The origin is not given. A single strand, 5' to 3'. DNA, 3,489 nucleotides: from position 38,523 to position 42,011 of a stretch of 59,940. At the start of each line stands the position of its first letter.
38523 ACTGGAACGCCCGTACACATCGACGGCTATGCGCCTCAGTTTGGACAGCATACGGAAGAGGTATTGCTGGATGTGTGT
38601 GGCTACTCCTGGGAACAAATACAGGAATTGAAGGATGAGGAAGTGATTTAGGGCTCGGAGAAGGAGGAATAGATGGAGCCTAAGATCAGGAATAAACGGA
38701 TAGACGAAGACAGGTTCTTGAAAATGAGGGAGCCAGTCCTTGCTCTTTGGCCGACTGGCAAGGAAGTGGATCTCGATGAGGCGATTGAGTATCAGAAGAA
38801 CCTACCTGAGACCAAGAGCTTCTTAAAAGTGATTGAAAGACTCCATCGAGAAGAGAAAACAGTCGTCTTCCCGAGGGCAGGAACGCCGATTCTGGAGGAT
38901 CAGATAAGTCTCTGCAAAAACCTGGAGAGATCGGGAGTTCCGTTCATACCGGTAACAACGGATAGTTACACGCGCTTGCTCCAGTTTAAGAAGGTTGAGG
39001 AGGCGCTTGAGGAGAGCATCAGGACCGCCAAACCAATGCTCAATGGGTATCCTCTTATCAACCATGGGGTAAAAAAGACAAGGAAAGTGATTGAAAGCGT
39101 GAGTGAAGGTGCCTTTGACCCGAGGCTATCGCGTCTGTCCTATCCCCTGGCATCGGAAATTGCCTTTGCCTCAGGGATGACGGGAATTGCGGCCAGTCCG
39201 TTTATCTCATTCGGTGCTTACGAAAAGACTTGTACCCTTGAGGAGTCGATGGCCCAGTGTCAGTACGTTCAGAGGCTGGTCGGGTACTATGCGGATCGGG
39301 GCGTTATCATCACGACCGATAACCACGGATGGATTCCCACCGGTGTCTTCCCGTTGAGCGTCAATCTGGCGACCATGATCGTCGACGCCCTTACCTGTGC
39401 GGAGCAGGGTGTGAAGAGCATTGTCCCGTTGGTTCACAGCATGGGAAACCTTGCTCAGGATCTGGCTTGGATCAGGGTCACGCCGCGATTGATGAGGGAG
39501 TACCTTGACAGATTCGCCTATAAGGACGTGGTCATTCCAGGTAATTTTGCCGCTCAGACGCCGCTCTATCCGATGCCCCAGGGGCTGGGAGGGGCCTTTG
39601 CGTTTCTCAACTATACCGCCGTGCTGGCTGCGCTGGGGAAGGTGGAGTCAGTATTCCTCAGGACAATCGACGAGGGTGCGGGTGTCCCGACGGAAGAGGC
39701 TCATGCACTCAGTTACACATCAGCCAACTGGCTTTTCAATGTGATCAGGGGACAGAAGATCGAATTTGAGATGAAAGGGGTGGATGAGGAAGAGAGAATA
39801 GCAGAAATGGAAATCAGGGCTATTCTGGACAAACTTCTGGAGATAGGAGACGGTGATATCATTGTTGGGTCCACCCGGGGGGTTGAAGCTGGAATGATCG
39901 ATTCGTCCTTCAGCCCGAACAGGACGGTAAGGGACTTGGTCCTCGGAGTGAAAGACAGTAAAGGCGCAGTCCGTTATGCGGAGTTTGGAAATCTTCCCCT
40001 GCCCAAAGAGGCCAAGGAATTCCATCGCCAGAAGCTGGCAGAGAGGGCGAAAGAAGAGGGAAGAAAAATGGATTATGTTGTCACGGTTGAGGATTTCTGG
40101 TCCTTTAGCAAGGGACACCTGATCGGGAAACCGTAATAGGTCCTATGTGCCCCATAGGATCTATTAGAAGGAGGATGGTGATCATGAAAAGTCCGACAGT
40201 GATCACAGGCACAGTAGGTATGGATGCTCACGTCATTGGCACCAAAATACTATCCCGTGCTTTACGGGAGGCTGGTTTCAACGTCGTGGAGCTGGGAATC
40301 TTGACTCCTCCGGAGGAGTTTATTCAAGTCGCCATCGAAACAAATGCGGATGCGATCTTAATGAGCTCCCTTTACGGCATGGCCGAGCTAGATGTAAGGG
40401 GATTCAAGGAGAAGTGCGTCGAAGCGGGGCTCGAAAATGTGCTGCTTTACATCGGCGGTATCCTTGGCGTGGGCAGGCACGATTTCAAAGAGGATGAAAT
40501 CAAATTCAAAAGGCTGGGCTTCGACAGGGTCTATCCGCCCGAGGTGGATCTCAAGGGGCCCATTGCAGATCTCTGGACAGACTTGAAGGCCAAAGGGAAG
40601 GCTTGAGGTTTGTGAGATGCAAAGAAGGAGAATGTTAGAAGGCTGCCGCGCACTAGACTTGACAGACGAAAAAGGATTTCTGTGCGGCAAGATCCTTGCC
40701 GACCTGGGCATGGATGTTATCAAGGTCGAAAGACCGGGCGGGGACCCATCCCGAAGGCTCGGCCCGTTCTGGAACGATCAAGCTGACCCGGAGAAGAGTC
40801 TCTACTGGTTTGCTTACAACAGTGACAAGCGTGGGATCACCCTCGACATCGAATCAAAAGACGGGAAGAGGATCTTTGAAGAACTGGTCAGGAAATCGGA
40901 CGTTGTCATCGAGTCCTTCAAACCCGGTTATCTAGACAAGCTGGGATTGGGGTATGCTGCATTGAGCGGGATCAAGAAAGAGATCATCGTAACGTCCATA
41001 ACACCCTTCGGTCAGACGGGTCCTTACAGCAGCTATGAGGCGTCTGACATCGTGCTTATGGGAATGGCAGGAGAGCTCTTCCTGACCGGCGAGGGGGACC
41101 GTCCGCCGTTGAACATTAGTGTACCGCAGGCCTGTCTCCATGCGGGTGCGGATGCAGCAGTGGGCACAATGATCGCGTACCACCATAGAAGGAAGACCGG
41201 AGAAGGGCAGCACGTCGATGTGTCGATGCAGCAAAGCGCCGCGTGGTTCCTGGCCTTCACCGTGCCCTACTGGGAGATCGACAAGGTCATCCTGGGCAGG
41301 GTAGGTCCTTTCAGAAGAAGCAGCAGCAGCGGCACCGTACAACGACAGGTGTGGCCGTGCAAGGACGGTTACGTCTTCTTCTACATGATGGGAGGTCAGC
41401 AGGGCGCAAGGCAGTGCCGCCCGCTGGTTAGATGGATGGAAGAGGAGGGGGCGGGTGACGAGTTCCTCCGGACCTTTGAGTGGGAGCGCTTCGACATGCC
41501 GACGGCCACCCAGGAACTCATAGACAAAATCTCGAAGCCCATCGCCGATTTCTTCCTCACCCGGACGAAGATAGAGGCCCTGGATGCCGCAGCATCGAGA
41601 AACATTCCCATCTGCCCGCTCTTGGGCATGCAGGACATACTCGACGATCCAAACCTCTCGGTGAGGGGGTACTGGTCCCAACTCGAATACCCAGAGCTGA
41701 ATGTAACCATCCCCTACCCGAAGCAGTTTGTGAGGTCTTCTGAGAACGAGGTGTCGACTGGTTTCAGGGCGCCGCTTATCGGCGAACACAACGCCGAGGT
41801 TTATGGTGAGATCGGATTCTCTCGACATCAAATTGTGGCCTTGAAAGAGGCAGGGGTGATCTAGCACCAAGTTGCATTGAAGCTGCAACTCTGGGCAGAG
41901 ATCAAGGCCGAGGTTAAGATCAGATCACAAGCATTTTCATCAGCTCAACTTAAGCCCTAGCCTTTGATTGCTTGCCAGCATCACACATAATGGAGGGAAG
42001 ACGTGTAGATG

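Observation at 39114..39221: GlmE homologue: substrate-pocket segment diverges from the canonical glutamate-binding motif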

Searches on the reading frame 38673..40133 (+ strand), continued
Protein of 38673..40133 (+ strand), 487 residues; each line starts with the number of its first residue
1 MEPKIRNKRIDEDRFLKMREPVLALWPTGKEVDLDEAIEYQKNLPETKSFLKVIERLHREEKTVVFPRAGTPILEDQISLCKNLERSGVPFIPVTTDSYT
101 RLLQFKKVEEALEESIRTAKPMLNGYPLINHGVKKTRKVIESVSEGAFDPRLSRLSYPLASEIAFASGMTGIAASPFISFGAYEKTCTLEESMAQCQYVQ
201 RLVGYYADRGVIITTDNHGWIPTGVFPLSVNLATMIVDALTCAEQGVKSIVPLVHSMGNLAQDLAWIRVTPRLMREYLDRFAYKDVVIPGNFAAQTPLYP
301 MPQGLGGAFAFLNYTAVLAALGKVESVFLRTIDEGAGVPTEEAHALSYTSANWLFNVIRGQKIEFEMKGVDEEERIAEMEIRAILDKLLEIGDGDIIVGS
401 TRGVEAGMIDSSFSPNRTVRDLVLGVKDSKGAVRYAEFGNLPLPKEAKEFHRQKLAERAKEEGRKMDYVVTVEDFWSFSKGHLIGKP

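Call 61: find_encoding_contigs(protein=P0086, flank=10000, max_places=1)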
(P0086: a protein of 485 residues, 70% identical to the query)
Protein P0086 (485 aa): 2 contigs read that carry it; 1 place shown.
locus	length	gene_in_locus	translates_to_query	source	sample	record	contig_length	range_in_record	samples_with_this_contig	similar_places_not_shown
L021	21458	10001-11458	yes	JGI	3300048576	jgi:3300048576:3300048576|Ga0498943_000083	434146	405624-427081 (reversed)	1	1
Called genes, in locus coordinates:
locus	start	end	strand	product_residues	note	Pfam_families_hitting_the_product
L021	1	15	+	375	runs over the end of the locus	PF13433:Peripla_BP_5, PF13458:Peripla_BP_6, PF01094:ANF_receptor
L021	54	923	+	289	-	PF02653:BPD_transp_2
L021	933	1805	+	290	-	PF02653:BPD_transp_2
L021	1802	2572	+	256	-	PF00005:ABC_tran, PF13304:AAA_21 (faint), PF12399:BCA_ABC_TP_C (weak)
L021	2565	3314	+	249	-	PF00005:ABC_tran, PF13304:AAA_21 (faint)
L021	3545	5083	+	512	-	PF06368:Met_asp_mut_E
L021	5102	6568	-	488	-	PF07690:MFS_1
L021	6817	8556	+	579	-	PF01144:CoA_trans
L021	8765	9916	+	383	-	PF02515:CoA_transf_3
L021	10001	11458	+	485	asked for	PF06368:Met_asp_mut_E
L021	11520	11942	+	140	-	PF02310:B12-binding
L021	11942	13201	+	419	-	PF02515:CoA_transf_3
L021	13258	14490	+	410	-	PF02515:CoA_transf_3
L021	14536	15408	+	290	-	PF00378:ECH_1, PF16113:ECH_2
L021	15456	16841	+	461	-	PF03972:MmgE_PrpD_N, PF19305:MmgE_PrpD_C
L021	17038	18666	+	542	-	PF01512:Complex1_51K, PF10589:NADH_4Fe-4S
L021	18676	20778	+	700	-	PF13510:Fer2_4, PF10588:NADH-G_4Fe-4S_3, PF12838:Fer4_7, PF13237:Fer4_10 (weak), PF22117:Fer4_Nqo3, PF14691:Fer4_20, PF01946:Thi4 (weak), PF07992:Pyr_redox_2, +7 more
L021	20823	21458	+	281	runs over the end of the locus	PF00106:adh_short, PF08659:KR, PF13561:adh_short_C2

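Call 62: find_encoding_contigs(protein=P0114, flank=10000, max_places=1)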
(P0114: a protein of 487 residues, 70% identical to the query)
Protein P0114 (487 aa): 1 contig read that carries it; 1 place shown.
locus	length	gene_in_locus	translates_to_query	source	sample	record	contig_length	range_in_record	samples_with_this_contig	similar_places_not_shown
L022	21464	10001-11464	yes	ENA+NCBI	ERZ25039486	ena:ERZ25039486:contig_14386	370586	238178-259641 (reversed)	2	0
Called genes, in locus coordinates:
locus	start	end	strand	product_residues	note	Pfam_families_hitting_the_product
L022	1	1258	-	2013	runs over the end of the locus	PF01339:CheB_methylest, PF03705:CheR_N, PF01739:CheR, PF13596:PAS_10, PF00989:PAS, PF08448:PAS_4, PF13426:PAS_9, PF10114:PocR, +7 more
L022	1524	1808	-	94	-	-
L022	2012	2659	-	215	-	PF00072:Response_reg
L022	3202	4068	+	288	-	PF00140:Sigma70_r1_2, PF04542:Sigma70_r2, PF04545:Sigma70_r4 (weak)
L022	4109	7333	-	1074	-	PF08448:PAS_4, PF13426:PAS_9, PF01590:GAF, PF13185:GAF_2, PF01590:GAF, PF13185:GAF_2, PF00512:HisKA, PF02518:HATPase_c, +3 more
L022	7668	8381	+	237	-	-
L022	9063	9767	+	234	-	PF00027:cNMP_binding, PF13545:HTH_Crp_2, PF00325:Crp (weak)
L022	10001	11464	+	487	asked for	PF06368:Met_asp_mut_E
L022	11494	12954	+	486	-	PF00890:FAD_binding_2, PF01266:DAO, PF01946:Thi4 (weak), PF03486:HI0933_like (faint), PF07992:Pyr_redox_2 (faint), PF12831:FAD_oxidored, PF13450:NAD_binding_8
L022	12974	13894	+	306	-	PF00903:Glyoxalase (weak), PF13669:Glyoxalase_4 (faint), PF00903:Glyoxalase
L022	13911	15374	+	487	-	PF00070:Pyr_redox (faint), PF00890:FAD_binding_2, PF01266:DAO, PF01946:Thi4 (weak), PF03486:HI0933_like, PF07992:Pyr_redox_2 (weak), PF12831:FAD_oxidored, PF13450:NAD_binding_8 (weak), +3 more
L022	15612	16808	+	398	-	PF13433:Peripla_BP_5 (weak), PF13458:Peripla_BP_6, PF01094:ANF_receptor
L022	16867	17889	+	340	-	PF00478:IMPDH, PF03060:NMO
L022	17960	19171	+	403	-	PF13433:Peripla_BP_5, PF13458:Peripla_BP_6, PF01094:ANF_receptor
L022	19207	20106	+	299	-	PF02653:BPD_transp_2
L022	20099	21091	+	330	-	PF02653:BPD_transp_2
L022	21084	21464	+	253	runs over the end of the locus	PF00005:ABC_tran, PF12399:BCA_ABC_TP_C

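Call 63: find_encoding_contigs(protein=P0062, flank=10000, max_places=1)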
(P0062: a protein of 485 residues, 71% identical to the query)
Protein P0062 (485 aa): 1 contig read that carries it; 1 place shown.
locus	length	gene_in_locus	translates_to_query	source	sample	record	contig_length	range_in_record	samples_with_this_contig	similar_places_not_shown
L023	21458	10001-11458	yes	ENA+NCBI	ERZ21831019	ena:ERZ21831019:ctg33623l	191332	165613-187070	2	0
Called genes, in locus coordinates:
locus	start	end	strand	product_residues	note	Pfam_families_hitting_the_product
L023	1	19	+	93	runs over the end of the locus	PF02515:CoA_transf_3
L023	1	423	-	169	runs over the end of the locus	-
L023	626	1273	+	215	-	PF06368:Met_asp_mut_E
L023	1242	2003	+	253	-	PF06368:Met_asp_mut_E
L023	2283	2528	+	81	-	-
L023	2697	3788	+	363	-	PF02515:CoA_transf_3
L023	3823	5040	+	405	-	PF02515:CoA_transf_3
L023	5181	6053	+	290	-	PF00378:ECH_1, PF16113:ECH_2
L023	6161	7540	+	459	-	PF03972:MmgE_PrpD_N, PF19305:MmgE_PrpD_C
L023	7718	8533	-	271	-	PF00027:cNMP_binding, PF13545:HTH_Crp_2, PF00325:Crp (weak)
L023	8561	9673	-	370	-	PF02253:PLA1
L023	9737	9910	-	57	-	-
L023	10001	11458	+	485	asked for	PF06368:Met_asp_mut_E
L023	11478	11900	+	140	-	PF02310:B12-binding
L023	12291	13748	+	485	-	PF06368:Met_asp_mut_E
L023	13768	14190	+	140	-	PF02310:B12-binding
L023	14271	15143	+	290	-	PF00378:ECH_1, PF16113:ECH_2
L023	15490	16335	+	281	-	PF00106:adh_short, PF08659:KR (weak), PF13561:adh_short_C2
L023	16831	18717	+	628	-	PF02730:AFOR_N, PF01314:AFOR_C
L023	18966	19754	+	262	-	PF09339:HTH_IclR, PF01614:IclR_C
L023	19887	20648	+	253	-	PF00106:adh_short, PF08659:KR, PF13561:adh_short_C2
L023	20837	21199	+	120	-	PF14537:Cytochrom_c3_2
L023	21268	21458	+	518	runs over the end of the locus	PF00890:FAD_binding_2, PF01134:GIDA (weak), PF01266:DAO, PF01946:Thi4 (faint), PF03486:HI0933_like (faint), PF07992:Pyr_redox_2 (weak), PF12831:FAD_oxidored, PF13450:NAD_binding_8, +1 more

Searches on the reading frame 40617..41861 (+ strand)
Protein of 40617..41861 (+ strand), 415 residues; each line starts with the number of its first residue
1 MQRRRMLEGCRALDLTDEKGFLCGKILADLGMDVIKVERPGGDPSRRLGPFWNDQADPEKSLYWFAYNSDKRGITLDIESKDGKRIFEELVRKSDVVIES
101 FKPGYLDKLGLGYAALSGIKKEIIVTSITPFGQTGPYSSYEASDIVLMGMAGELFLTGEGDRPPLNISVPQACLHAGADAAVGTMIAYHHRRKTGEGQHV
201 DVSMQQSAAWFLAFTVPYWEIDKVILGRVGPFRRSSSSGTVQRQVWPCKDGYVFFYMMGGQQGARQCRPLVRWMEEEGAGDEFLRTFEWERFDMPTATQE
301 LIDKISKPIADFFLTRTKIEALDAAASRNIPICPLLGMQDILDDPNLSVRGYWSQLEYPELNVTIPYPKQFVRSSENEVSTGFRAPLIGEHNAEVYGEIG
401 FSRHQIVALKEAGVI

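Call 4: search_protein_families(library=pfam, proteins=[window:40617-41861:+])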
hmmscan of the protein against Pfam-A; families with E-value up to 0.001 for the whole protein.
window:40617-41861:+ (415 aa): 1 family
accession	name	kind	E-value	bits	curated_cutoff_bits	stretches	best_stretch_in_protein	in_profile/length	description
PF02515.22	CoA_transf_3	-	5.6e-78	263.1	23.3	1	7-392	1-366/366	CoA-transferase family III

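Call 18: search_protein_families(library=ncbifam, proteins=[window:40617-41861:+], max_evalue=0.00001)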
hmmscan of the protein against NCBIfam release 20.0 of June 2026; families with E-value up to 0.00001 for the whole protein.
window:40617-41861:+ (415 aa): 7 families
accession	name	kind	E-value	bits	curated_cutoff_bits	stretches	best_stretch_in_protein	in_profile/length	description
NF003809.0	PRK05398.1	subfamily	5.9e-58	196.4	442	2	5-207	3-203/416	formyl-CoA transferase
TIGR03253.1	oxalate_frc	equivalog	9.5e-55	186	504.2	2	6-207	3-202/416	formyl-CoA transferase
NF052585.1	SucGlutTfsCaiB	equivalog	5.1e-54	183.4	750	1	4-400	5-389/394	succinate--glutarate CoA-transferase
NF041294.1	Scnl_mescCoAtase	equivalog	2.1e-46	158.8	700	1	7-395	4-379/381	succinyl-CoA:mesaconate CoA-transferase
NF008511.0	PRK11430.1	equivalog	3.5e-35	121.8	522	1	7-216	10-216/381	CoA:oxalate CoA-transferase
NF002914.1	PRK03525.1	equivalog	9.8e-20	70.8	413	1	68-415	61-397/400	L-carnitine CoA-transferase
TIGR04253.1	mesacon_CoA_iso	equivalog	9.8e-14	51.1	725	1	22-208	19-198/403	2-methylfumaryl-CoA isomerase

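Call 56: search_solved_structures(query=window:40617-41861:+, max_evalue=1e-20, show_alignments=1)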
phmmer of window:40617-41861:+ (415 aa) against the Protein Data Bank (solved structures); distinct sequences matched with E-value up to 1e-20: 23.
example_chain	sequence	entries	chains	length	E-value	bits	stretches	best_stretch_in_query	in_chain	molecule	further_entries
9fn0_A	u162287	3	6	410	5.9e-68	232.7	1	10-413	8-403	Subunit of Benzylsuccinate CoA-transferase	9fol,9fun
4ed9_A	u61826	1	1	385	1.2e-43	152.7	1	7-399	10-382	CAIB/BAIF family protein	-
1pqy_A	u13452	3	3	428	1.6e-40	142.4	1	6-208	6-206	Hypothetical protein yfdW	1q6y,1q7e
1pt5_A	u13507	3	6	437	2e-40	142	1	7-208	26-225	Hypothetical protein yfdW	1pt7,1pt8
10uh_A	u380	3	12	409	3.1e-38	134.8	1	7-415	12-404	Formyl-coenzyme a transferase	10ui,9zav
9br6_A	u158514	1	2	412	3.2e-37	131.5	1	5-414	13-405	Succinate--hydroxymethylglutarate CoA-transferase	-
9br7_A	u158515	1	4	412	3.2e-37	131.5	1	5-414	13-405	Succinate--hydroxymethylglutarate CoA-transferase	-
1vgq_A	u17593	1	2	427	2.2e-33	118.8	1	6-208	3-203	Formyl-coenzyme A transferase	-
1t3z_A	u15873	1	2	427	3.1e-33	118.4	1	6-208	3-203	Formyl-coenzyme A transferase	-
2vjm_B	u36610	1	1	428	3.4e-33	118.2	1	5-208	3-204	FORMYL-COENZYME A TRANSFERASE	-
1p5h_A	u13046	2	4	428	3.5e-33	118.2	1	5-208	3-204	Formyl-coenzyme A transferase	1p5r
2vjp_A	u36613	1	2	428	3.6e-33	118.1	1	5-208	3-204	FORMYL-COENZYME A TRANSFERASE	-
2vjn_A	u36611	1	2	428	4.8e-33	117.7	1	5-208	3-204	FORMYL-COENZYME A TRANSFERASE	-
2vjk_A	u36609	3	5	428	4.9e-33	117.7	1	5-208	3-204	FORMYL-COENZYME A TRANSFERASE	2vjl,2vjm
1t4c_A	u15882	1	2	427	5.7e-33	117.5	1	6-208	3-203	Formyl-CoA:oxalate CoA-transferase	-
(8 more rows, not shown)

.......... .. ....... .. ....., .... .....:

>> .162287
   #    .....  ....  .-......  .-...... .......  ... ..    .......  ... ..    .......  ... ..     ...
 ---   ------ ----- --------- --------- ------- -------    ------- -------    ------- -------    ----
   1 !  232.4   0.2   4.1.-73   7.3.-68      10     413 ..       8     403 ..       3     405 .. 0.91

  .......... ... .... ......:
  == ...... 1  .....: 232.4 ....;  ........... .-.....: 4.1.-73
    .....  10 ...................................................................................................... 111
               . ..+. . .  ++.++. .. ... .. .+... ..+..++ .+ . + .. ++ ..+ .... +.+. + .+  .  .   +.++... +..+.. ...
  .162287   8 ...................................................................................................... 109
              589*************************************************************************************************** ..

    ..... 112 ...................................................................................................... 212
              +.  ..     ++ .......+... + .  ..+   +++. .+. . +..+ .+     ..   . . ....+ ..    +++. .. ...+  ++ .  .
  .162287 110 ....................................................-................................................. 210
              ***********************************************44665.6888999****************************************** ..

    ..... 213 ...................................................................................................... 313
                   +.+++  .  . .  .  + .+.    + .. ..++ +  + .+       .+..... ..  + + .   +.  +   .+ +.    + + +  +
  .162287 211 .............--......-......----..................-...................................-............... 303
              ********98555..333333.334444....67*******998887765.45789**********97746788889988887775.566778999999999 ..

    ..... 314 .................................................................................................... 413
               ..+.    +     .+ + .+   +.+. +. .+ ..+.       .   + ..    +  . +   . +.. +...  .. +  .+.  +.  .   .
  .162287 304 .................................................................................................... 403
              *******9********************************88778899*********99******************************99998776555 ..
